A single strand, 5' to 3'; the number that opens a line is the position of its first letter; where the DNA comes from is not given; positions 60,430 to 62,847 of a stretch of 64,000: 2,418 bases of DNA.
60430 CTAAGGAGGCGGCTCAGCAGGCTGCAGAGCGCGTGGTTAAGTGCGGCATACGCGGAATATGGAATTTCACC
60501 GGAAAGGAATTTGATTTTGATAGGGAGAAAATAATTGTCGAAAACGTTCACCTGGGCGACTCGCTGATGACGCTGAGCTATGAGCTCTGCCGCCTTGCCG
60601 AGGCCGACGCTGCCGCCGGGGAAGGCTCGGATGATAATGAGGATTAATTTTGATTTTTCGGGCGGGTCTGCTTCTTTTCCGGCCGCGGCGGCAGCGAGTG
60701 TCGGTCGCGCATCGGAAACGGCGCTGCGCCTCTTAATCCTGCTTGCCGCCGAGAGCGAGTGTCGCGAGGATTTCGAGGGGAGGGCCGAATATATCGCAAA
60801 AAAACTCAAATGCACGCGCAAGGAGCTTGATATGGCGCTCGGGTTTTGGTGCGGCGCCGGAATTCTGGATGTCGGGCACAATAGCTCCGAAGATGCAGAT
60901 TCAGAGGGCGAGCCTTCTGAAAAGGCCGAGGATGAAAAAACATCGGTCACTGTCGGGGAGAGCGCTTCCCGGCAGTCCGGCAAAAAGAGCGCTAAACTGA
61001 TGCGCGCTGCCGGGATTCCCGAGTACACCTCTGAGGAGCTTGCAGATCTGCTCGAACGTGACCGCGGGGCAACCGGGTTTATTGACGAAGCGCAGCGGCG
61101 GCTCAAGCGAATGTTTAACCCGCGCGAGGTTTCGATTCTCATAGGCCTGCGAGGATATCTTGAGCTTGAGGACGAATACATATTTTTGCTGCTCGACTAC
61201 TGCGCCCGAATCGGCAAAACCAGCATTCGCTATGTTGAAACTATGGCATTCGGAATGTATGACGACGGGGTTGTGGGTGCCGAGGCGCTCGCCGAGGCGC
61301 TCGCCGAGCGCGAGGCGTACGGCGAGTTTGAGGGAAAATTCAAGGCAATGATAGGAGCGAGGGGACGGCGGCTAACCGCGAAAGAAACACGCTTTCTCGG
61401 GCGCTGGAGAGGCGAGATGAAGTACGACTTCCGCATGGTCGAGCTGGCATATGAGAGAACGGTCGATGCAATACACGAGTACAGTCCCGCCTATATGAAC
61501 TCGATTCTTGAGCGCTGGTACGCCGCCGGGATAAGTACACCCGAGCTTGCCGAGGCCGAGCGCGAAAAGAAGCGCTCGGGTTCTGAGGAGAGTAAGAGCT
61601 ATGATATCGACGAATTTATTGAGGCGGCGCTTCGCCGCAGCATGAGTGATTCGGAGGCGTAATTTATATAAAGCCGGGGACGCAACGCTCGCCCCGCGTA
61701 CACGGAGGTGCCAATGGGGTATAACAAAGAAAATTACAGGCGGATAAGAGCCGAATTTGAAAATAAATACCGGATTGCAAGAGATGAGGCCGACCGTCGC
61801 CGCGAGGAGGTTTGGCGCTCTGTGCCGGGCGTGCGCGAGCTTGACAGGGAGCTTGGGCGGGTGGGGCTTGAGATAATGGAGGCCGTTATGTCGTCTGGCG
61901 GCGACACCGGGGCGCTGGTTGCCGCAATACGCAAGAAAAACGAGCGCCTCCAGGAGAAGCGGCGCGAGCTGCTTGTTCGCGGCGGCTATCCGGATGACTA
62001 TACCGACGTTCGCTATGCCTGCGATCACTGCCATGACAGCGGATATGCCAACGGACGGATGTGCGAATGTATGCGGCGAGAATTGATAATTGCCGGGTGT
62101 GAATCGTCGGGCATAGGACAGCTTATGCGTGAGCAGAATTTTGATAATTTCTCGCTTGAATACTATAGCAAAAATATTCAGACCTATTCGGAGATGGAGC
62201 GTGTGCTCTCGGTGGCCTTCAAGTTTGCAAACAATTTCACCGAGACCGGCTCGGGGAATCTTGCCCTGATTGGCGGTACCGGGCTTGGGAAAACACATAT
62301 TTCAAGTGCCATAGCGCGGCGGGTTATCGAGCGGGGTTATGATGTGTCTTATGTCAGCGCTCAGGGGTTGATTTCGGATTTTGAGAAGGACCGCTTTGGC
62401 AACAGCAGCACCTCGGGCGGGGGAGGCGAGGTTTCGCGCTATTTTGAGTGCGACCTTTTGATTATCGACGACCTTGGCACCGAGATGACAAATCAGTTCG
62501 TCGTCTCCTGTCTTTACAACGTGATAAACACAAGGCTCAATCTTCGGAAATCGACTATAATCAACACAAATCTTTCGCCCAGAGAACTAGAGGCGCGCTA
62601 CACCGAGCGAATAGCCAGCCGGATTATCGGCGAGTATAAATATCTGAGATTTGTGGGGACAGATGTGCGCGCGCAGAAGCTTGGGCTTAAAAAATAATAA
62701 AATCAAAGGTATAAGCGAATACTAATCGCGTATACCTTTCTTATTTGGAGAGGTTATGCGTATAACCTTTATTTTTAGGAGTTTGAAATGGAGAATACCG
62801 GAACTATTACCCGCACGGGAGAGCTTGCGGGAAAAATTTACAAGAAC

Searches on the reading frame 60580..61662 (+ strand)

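Call 45: search_protein_families(library=pfam, proteins=[window:60580-61662:+], max_evalue=0.000001)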
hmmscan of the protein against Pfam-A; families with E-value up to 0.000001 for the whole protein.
window:60580-61662:+ (360 aa): 1 family
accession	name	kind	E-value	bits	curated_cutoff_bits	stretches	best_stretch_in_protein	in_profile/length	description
PF07261.16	DnaB_2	-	8e-24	83.6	22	2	262-327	9-73/74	Replication initiation and membrane attachment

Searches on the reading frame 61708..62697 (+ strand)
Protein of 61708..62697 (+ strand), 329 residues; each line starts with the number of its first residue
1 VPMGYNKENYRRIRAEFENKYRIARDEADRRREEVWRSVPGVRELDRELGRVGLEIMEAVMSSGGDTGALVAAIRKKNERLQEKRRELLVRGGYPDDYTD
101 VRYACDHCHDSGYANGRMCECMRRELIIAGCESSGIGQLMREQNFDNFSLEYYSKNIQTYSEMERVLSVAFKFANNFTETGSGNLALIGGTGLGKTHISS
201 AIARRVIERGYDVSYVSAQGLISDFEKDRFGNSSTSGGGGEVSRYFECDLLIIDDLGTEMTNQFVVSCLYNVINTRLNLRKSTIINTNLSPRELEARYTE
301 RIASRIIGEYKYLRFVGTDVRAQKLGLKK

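Call 45: search_protein_families(library=pfam, proteins=[window:61708-62697:+], max_evalue=0.000001)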
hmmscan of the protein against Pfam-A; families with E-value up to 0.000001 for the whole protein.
window:61708-62697:+ (329 aa): 2 families
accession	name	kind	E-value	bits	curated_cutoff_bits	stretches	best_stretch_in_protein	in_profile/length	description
PF01695.23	IstB_IS21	-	8.9e-16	58.5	24.1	1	177-293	88-198/238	IstB-like ATP binding protein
PF00308.24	Bac_DnaA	-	3.6e-09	37.4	23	1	169-306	22-155/162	Bacterial DnaA ATPAse domain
